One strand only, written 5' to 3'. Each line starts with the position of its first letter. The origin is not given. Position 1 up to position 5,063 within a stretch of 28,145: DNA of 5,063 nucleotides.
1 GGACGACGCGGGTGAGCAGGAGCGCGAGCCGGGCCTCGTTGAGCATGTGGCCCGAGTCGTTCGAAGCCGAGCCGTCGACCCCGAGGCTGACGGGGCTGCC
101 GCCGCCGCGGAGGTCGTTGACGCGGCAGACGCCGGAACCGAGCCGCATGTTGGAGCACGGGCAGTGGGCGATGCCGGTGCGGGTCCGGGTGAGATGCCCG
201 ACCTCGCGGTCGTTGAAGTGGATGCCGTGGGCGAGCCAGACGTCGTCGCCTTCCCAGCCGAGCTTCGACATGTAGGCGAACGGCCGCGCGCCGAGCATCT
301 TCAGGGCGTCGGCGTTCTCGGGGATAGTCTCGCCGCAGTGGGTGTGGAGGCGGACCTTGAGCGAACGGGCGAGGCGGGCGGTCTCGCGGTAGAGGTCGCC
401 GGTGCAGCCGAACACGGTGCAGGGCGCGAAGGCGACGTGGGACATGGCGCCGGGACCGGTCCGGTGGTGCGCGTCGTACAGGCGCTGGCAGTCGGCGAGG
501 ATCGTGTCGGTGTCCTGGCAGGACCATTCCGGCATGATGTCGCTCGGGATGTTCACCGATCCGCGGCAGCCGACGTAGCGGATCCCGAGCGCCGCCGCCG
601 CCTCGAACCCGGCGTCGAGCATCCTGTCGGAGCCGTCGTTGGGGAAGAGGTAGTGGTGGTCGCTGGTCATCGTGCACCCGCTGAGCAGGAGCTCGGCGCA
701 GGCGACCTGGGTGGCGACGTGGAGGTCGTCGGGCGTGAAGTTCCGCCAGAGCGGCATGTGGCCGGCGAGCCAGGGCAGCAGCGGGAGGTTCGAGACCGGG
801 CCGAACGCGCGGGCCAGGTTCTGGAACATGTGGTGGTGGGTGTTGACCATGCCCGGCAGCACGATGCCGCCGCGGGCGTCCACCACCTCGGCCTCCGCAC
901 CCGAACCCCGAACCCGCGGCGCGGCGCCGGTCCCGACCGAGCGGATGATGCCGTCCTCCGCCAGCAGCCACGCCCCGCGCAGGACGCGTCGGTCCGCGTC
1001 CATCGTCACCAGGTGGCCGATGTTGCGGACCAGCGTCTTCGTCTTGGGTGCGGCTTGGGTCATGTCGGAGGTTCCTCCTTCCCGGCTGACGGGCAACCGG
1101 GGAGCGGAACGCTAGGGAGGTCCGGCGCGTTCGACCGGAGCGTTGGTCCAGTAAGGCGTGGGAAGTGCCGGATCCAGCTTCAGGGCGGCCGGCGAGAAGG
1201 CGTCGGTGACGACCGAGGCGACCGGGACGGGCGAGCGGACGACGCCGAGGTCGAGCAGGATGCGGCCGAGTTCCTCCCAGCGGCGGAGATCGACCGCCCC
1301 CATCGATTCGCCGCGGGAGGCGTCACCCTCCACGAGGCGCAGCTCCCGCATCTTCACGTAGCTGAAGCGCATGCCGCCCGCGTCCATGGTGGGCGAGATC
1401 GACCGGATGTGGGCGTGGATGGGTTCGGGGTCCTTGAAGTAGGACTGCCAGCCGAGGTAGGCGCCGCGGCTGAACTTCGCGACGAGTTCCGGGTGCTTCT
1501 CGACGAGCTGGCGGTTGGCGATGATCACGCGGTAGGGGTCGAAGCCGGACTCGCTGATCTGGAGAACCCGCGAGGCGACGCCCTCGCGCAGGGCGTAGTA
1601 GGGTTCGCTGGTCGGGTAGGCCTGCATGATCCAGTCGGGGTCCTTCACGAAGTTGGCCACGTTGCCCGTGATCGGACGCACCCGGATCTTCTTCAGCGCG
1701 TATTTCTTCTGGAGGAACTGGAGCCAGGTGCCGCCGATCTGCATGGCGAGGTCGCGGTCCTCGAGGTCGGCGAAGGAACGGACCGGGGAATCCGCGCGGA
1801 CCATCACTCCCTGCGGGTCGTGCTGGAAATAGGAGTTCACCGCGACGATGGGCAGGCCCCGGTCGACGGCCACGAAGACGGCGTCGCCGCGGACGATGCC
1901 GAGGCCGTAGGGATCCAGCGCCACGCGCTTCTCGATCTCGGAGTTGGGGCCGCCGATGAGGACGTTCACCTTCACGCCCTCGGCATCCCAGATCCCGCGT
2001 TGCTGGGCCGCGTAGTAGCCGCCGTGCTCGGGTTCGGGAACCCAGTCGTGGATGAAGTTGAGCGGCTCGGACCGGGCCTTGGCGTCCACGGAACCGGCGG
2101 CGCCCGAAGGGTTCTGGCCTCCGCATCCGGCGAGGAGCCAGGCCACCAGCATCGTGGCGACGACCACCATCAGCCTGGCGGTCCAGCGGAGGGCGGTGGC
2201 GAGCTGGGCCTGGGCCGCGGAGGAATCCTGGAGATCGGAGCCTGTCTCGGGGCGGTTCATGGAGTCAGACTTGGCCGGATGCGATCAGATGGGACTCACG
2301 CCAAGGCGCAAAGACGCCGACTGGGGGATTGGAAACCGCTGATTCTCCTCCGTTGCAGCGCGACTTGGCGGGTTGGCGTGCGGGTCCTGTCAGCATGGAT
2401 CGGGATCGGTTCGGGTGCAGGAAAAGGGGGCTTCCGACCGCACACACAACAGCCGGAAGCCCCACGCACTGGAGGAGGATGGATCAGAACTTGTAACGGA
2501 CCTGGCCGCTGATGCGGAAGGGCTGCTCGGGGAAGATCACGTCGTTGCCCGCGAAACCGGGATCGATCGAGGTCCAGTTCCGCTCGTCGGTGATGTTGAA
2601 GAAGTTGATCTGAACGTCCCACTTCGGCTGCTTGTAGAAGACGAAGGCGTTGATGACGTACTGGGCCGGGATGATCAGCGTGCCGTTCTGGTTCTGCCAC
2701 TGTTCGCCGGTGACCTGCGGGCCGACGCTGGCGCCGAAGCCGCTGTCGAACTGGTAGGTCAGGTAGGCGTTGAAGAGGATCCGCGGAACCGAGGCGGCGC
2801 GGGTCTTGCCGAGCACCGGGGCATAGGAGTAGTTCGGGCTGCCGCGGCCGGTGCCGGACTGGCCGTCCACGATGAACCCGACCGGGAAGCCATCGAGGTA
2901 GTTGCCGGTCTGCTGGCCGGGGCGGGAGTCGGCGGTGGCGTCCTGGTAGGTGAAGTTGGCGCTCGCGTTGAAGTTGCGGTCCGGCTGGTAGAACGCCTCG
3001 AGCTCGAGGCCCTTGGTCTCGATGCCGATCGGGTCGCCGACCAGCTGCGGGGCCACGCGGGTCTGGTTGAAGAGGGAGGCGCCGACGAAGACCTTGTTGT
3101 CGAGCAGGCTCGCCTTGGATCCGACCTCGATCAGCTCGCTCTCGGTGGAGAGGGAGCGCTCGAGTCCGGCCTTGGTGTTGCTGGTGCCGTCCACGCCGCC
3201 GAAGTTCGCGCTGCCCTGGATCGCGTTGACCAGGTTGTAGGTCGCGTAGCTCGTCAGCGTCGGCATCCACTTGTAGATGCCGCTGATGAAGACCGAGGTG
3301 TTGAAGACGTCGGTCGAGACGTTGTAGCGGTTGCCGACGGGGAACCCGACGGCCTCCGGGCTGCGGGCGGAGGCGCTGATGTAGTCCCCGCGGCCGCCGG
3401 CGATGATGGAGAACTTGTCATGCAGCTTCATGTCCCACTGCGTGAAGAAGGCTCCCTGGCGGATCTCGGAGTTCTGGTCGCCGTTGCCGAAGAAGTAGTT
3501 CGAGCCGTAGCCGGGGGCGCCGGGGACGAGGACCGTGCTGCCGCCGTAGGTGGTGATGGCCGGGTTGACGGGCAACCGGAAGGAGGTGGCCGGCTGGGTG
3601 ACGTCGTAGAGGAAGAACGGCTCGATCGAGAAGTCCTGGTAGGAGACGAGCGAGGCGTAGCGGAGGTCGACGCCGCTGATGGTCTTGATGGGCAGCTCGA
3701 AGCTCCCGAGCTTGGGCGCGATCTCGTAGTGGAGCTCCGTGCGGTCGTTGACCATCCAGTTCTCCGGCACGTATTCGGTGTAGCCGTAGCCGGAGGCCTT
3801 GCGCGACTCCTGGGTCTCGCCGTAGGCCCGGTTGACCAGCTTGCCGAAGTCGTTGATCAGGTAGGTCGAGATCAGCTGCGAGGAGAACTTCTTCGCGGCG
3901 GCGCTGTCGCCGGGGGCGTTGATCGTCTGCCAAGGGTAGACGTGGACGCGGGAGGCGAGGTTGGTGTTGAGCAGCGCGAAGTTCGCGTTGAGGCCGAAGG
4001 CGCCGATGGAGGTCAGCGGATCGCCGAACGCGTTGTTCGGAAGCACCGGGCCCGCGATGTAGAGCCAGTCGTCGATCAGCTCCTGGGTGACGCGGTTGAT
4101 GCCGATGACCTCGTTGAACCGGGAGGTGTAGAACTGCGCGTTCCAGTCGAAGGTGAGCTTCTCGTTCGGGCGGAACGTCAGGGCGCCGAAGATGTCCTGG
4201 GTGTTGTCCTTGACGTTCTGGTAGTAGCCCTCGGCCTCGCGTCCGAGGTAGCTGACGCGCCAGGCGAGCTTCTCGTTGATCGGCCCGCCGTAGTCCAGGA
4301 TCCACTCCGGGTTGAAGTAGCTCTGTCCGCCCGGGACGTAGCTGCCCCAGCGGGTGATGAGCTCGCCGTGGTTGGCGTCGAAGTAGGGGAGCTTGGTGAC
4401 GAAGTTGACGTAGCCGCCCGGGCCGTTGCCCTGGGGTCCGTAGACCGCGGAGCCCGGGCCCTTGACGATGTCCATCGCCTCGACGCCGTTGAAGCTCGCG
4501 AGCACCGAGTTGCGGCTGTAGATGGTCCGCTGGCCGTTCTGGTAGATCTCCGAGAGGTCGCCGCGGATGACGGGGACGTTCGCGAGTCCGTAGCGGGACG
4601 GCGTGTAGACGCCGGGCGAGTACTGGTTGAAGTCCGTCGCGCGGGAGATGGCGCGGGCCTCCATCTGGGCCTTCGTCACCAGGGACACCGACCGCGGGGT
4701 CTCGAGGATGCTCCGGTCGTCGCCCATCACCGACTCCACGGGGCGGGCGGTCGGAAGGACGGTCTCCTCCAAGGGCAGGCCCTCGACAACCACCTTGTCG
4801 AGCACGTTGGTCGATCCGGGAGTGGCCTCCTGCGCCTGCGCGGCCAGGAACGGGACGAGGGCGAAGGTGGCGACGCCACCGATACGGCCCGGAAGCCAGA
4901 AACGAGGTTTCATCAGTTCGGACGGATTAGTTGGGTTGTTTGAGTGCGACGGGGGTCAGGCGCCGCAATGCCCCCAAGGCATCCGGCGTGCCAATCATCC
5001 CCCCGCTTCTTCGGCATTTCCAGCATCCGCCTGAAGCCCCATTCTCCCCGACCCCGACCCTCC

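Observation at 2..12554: Self-contained divergent cluster for importing and stripping nitrogen from an unknown purine/pterin/pyrimidine-like compound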

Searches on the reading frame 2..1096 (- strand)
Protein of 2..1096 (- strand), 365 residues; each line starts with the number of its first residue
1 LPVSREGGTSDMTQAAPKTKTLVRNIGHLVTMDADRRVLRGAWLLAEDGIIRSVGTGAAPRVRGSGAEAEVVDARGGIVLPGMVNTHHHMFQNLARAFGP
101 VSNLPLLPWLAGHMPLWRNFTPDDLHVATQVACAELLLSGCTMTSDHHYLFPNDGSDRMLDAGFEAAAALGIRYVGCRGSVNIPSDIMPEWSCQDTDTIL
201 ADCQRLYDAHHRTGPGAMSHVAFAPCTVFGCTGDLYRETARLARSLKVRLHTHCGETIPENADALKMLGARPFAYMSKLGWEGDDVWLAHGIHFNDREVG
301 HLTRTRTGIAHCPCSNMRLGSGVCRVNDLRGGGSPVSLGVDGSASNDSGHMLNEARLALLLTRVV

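Call 3: search_protein_families(library=pfam, proteins=[window:2-1096:-], max_evalue=0.01)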
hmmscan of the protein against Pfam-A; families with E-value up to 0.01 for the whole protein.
window:2-1096:- (365 aa): 2 families
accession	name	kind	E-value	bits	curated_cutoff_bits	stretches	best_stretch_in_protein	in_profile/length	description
PF01979.26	Amidohydro_1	-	9.1e-38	130.8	25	1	78-363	1-272/345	Amidohydrolase family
PF07969.17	Amidohydro_3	-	0.0011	18.9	29.7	1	70-92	1-23/472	Amidohydrolase family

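Call 6: search_protein_families(library=ncbifam, proteins=[window:2-1096:-], max_evalue=0.001)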
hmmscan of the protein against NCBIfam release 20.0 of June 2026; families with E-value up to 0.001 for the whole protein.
window:2-1096:- (365 aa): 26 families (the best 25 are shown)
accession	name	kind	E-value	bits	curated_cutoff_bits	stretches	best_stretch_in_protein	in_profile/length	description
NF006055.0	PRK08203.1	equivalog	6.8e-121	404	532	1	18-364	3-347/455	8-oxoguanine deaminase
NF009059.0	PRK12393.1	equivalog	2.7e-85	286.8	543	1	20-364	6-351/460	amidohydrolase family protein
NF005557.0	PRK07228.1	equivalog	2.8e-56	191.1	522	1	26-364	7-329/445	5'-deoxyadenosine deaminase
NF006549.0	PRK09045.1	equivalog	1.1e-47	162.7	540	1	25-364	13-333/444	TRZ/ATZ family hydrolase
NF004701.0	PRK06038.1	equivalog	3.1e-41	141.5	609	1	23-364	8-322/432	N-ethylammeline chlorohydrolase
NF005211.0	PRK06687.1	equivalog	5.9e-37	127.4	703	2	220-363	182-325/419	TRZ/ATZ family protein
NF006252.0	PRK08393.1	equivalog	1.3e-36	126.6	617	1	67-364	40-319/424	N-ethylammeline chlorohydrolase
NF012037.0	PRK15493.1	equivalog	2e-34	119.1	779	1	28-363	9-326/435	bifunctional S-methyl-5'-thioadenosine deaminase/S-adenosylhomocysteine deaminase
NF006681.0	PRK09229.1-2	equivalog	4.2e-33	114.7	362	1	35-356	15-334/451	formimidoylglutamate deiminase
NF006056.0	PRK08204.1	subfamily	1.6e-31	109.6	391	1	19-363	3-323/449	hypothetical protein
NF005540.0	PRK07203.1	equivalog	2.3e-26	92.4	444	1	27-361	7-328/444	putative aminohydrolase SsnA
NF006679.0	PRK09228.1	subfamily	8.9e-26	90.6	351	1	37-344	27-324/433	guanine deaminase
TIGR03314.1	Se_ssnA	subfamily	8.2e-25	87.5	455.5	1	27-359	6-325/441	putative selenium metabolism protein SsnA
TIGR02967.1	guan_deamin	equivalog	1.5e-24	86.8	375.4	1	39-358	4-312/401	guanine deaminase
TIGR02022.1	hutF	equivalog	4.8e-23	81.6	413.05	1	61-356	31-334/455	formimidoylglutamate deiminase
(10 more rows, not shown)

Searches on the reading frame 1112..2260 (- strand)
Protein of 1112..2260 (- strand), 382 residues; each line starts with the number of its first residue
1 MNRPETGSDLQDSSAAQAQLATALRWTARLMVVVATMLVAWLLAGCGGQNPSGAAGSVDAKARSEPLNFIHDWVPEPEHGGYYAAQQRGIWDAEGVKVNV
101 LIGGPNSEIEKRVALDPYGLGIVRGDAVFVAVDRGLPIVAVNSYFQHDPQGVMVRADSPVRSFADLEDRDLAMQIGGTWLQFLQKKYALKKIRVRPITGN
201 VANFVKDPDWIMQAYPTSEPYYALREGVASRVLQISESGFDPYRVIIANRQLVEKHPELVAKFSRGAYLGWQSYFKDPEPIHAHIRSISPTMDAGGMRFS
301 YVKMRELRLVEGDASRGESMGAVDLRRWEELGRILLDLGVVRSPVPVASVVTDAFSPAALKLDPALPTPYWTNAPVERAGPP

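Call 3: search_protein_families(library=pfam, proteins=[window:1112-2260:-], max_evalue=0.01)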
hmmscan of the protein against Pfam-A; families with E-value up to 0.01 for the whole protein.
window:1112-2260:- (382 aa): 1 family
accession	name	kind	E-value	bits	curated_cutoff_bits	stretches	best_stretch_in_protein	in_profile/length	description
PF09084.16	NMT1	-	1.4e-28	100.7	20.5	1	77-279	2-214/216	NMT1/THI5 like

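Call 6: search_protein_families(library=ncbifam, proteins=[window:1112-2260:-], max_evalue=0.001)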
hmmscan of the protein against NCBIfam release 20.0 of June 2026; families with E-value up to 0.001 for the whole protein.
window:1112-2260:- (382 aa): 1 family
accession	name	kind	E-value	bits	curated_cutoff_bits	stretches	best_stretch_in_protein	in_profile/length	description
TIGR01728.1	SsuA_fam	subfamily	1.1e-05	24.8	163.5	1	133-263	67-205/290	aliphatic sulfonate ABC transporter substrate-binding protein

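Call 23: search_solved_structures(query=window:1112-2260:-, max_evalue=0.001)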
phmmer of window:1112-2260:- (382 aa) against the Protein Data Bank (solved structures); distinct sequences matched with E-value up to 0.001: 4.
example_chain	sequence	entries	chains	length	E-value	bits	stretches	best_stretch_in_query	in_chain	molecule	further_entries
4nmy_A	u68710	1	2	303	3.7e-09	39.2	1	62-283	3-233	ABC-type transport system, extracellular solute-binding protein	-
4h6d_F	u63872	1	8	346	4.9e-05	25.6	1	65-205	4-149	Pyrimidine precursor biosynthesis enzyme THI5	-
3ix1_A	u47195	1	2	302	5.3e-05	25.5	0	67-167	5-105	N-formyl-4-amino-5-aminomethyl-2-methylpyrimidine binding protein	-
4h65_A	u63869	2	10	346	0.00026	23.2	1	65-196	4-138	Pyrimidine precursor biosynthesis enzyme THI5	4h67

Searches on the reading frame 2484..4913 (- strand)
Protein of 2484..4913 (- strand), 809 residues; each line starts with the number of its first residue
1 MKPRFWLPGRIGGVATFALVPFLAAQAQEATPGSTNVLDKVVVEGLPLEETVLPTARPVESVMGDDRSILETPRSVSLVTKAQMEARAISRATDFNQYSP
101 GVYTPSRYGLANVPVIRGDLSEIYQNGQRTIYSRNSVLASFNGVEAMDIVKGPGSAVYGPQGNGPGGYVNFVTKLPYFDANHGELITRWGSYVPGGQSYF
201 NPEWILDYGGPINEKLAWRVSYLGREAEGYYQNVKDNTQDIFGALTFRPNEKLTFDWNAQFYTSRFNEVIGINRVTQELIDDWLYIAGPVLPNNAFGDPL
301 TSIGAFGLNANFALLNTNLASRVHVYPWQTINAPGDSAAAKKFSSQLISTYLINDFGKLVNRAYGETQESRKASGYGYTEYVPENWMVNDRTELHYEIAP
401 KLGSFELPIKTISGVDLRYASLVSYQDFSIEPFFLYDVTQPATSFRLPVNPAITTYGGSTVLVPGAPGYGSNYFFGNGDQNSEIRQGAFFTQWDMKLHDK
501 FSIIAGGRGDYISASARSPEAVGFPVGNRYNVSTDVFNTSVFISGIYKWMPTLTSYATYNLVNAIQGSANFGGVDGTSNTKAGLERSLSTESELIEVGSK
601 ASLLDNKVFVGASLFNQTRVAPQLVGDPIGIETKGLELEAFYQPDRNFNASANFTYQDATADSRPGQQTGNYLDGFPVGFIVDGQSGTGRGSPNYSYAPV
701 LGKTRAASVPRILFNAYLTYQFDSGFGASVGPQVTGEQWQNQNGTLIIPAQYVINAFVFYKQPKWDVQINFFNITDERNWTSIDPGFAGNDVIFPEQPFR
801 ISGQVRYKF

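Call 3: search_protein_families(library=pfam, proteins=[window:2484-4913:-], max_evalue=0.01)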
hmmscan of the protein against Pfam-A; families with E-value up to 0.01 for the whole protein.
window:2484-4913:- (809 aa): 2 families
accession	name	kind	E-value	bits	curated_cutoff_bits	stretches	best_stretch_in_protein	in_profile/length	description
PF00593.30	TonB_dep_Rec_b-barrel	-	1.5e-12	48.6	27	1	364-774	55-436/436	TonB dependent receptor-like, beta-barrel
PF07715.20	Plug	-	1.2e-10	42.3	23.9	1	70-162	3-103/107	TonB-dependent Receptor Plug Domain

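Call 6: search_protein_families(library=ncbifam, proteins=[window:2484-4913:-], max_evalue=0.001)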
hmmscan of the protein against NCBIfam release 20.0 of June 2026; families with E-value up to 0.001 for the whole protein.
window:2484-4913:- (809 aa): 10 families
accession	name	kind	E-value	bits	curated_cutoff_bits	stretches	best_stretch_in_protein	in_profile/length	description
TIGR01783.1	TonB-siderophor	subfamily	7.7e-27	94.2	223.5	3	71-267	1-198/649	TonB-dependent siderophore receptor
NF010650.0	PRK14049.1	equivalog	2.4e-19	69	904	1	25-252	33-260/729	ferrioxamine B receptor precursor protein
NF047944.1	FoxamRcptFoxA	equivalog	1.6e-15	56.4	1300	1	49-259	31-242/697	ferrioxamine B receptor FoxA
NF010651.0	PRK14050.1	equivalog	2.1e-13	49.3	884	1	18-177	19-189/730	TonB-dependent siderophore receptor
NF007465.0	PRK10044.1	equivalog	6.5e-12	44.4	803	1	65-262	72-269/726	ferrichrome porin FhuA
TIGR01785.1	TonB-hemin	subfamily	1.8e-09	36.6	316.85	1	66-174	12-129/677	TonB-dependent heme/hemoglobin receptor family protein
TIGR01786.1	TonB-hemlactrns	subfamily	3.7e-08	32.2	323.75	1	70-174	19-134/719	TonB-dependent hemoglobin/transferrin/lactoferrin family receptor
NF041676.1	FecA_OM_dicitr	equivalog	5.9e-05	21.2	1100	1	141-272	218-346/773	TonB-dependent Fe(3+) dicitrate receptor FecA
NF049960.1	siderphRecptFauA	equivalog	0.00044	18.8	900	0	33-103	34-108/727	TonB-dependent alcaligin siderophore receptor FauA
NF010038.0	PRK13513.1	equivalog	0.00068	18.3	942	0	58-174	38-165/659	ligand-gated channel protein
